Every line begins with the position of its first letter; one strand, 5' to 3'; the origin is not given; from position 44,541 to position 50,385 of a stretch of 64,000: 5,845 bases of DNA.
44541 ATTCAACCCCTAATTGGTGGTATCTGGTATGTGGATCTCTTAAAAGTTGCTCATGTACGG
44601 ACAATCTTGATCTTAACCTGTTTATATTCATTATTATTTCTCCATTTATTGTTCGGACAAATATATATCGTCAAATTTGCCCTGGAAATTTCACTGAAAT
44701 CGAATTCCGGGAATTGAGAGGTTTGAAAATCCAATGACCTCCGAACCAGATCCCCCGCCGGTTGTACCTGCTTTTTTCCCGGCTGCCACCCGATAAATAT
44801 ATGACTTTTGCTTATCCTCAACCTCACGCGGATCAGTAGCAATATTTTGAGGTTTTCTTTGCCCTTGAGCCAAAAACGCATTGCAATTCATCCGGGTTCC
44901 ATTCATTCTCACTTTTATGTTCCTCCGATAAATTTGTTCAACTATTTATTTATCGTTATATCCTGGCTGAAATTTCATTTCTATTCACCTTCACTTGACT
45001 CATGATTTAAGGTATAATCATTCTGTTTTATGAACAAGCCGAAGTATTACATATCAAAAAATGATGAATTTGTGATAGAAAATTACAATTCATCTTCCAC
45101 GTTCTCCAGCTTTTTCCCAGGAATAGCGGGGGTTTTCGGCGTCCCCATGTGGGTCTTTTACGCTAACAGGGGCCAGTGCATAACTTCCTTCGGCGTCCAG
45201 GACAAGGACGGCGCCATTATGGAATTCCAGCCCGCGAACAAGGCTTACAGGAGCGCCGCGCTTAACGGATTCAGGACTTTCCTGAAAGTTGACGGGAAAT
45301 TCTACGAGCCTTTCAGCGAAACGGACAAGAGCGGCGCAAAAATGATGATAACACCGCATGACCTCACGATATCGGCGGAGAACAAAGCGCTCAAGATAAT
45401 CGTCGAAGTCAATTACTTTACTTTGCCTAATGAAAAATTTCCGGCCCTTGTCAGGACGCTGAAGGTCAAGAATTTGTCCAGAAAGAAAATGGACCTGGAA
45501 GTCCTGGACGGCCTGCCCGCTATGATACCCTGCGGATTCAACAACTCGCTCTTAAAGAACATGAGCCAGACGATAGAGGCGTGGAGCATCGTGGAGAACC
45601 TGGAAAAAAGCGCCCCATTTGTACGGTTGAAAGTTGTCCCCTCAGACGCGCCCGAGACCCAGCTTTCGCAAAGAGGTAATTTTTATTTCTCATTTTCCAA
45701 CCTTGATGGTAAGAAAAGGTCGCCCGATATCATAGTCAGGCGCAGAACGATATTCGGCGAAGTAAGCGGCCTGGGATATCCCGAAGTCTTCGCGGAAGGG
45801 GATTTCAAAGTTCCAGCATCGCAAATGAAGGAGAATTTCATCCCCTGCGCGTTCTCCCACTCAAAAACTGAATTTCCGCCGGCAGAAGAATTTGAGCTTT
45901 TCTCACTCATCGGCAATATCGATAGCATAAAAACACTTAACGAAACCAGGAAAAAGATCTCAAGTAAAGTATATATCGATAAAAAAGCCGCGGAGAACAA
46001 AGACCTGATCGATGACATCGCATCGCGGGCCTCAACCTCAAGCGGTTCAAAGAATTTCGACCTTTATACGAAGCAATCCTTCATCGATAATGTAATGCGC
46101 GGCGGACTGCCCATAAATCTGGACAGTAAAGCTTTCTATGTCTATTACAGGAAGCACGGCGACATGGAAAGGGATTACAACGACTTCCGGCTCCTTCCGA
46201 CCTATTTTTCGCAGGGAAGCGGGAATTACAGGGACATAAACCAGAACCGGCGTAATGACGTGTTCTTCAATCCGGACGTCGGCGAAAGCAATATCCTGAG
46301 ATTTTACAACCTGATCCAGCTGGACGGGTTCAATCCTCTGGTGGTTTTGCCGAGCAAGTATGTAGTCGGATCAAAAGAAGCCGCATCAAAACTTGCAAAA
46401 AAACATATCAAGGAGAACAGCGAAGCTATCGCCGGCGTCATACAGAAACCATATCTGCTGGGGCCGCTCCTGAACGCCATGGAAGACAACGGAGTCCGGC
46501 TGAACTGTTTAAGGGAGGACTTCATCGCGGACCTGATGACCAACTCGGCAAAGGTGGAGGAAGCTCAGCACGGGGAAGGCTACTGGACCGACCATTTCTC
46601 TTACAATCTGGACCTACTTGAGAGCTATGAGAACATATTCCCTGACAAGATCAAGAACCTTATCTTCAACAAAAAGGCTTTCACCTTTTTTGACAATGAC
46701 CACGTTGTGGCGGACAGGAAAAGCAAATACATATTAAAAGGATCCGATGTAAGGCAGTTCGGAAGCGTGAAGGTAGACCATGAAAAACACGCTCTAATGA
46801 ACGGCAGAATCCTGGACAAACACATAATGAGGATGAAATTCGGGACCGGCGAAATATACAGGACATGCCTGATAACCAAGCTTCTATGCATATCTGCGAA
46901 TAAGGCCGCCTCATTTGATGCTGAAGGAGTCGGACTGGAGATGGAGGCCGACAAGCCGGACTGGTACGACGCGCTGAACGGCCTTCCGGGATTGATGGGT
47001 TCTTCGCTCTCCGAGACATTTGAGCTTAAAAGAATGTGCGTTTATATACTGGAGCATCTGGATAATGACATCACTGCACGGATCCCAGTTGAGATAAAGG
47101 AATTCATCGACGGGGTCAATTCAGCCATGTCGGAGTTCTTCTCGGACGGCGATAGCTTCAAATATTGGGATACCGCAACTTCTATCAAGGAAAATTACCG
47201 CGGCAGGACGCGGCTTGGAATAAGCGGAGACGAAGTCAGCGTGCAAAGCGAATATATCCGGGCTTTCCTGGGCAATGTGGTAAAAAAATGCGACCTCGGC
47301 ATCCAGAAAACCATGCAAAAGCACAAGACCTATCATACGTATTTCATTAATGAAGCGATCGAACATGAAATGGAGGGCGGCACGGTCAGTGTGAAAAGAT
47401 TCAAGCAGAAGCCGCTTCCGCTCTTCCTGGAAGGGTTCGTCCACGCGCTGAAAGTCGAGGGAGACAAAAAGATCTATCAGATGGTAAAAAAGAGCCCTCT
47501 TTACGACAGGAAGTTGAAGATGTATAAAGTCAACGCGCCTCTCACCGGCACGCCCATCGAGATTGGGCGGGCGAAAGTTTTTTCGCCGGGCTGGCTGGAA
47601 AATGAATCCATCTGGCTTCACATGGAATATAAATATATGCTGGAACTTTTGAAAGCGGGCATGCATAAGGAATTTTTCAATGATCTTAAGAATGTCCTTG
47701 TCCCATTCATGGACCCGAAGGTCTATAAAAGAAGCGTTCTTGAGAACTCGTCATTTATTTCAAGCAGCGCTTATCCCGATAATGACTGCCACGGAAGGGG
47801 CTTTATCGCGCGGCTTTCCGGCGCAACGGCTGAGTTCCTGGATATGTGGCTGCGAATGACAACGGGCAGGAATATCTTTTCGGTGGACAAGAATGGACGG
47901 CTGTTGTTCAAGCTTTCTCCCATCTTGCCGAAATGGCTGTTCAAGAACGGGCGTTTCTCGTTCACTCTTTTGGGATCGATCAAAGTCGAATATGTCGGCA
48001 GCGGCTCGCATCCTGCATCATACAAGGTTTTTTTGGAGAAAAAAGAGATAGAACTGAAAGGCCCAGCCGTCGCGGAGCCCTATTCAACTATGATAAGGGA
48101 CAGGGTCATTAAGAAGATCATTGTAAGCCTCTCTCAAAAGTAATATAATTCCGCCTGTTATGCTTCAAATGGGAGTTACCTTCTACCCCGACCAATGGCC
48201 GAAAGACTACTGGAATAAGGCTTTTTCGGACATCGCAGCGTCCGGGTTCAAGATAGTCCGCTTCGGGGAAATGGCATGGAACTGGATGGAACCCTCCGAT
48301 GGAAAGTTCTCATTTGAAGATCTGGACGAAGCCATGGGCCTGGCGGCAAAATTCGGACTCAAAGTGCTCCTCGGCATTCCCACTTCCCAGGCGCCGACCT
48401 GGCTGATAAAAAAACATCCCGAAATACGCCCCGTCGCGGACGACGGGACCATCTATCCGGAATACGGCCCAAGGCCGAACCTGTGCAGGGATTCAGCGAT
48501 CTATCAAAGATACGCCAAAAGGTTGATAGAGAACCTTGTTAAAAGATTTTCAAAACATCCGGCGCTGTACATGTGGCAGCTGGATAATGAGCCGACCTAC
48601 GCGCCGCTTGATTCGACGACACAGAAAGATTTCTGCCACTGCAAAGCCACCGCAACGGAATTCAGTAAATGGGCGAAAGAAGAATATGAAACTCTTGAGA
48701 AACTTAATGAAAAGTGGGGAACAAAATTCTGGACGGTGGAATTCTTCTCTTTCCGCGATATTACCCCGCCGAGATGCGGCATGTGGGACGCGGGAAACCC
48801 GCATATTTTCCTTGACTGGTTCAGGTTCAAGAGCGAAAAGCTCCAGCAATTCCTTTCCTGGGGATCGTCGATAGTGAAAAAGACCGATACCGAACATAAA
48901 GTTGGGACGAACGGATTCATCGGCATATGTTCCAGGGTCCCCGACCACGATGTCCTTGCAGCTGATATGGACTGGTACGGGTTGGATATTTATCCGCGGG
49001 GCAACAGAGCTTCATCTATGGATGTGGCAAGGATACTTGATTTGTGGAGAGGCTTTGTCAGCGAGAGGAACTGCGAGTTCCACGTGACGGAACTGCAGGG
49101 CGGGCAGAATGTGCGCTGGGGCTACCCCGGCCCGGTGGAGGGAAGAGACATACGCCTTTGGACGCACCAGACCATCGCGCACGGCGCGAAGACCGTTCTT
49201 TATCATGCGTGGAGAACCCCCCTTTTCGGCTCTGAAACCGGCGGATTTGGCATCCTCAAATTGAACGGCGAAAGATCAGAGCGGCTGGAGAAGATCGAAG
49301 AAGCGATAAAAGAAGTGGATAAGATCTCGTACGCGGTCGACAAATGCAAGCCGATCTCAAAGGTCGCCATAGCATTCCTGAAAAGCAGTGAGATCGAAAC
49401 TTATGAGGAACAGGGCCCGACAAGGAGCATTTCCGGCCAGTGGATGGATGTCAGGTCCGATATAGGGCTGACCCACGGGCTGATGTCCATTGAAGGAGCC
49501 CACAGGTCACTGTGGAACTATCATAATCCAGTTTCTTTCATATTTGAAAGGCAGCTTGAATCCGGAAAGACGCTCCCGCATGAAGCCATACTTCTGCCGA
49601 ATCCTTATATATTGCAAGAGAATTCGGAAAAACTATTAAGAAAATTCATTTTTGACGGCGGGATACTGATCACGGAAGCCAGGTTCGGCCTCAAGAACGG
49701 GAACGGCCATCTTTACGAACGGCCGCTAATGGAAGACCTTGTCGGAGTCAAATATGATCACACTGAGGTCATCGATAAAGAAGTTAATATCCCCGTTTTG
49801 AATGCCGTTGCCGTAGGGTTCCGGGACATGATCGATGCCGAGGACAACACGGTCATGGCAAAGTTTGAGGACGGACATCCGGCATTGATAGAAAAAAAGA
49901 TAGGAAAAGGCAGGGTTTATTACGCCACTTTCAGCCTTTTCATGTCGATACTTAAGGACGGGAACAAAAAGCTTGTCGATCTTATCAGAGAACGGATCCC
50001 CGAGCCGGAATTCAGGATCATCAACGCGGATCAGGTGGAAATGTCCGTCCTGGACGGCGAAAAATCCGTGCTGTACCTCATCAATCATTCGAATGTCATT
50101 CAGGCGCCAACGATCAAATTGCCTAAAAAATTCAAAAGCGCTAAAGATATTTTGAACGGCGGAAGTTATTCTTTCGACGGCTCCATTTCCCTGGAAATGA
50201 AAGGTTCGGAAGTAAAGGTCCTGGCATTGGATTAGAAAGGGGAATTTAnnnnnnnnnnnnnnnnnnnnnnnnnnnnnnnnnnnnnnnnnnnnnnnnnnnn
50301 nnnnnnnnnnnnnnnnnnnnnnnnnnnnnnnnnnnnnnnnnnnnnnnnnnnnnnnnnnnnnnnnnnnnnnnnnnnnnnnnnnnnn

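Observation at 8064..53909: Eight oriented copies of a bipartite motif (A-tract)GTGAAAT-N16-CGATA(T/A) precede only hypothetical genes: candidate alternative-sigma regulon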

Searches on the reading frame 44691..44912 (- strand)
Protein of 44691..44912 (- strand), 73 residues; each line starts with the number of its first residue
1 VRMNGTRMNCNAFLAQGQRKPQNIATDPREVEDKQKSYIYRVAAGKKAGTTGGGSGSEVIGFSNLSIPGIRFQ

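Call 6: search_protein_families(library=pfam, proteins=[window:44691-44912:-], max_evalue=0.01)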
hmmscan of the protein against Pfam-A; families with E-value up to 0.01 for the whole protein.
window:44691-44912:- (73 aa): 0 families

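Call 98: search_protein_families(library=pfam, proteins=[window:44691-44912:-], max_evalue=1)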
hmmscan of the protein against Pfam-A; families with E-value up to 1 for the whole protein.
window:44691-44912:- (73 aa): 1 family
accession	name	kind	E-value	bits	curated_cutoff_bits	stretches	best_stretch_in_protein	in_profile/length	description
PF14086.11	DUF4266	-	0.091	14.2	27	1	26-56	18-48/50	Domain of unknown function (DUF4266)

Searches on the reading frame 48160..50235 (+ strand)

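Call 13: search_protein_families(library=pfam, proteins=[window:48160-50235:+], max_evalue=0.001)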
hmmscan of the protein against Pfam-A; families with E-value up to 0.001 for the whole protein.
window:48160-50235:+ (691 aa): 2 families
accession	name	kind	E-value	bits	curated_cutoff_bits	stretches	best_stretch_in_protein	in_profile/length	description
PF02449.21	Glyco_hydro_42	-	9e-85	285.7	21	1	8-388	2-375/376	Beta-galactosidase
PF08532.16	Glyco_hydro_42M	-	4.5e-13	49.6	25.8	1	402-595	3-190/207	Beta-galactosidase trimerisation domain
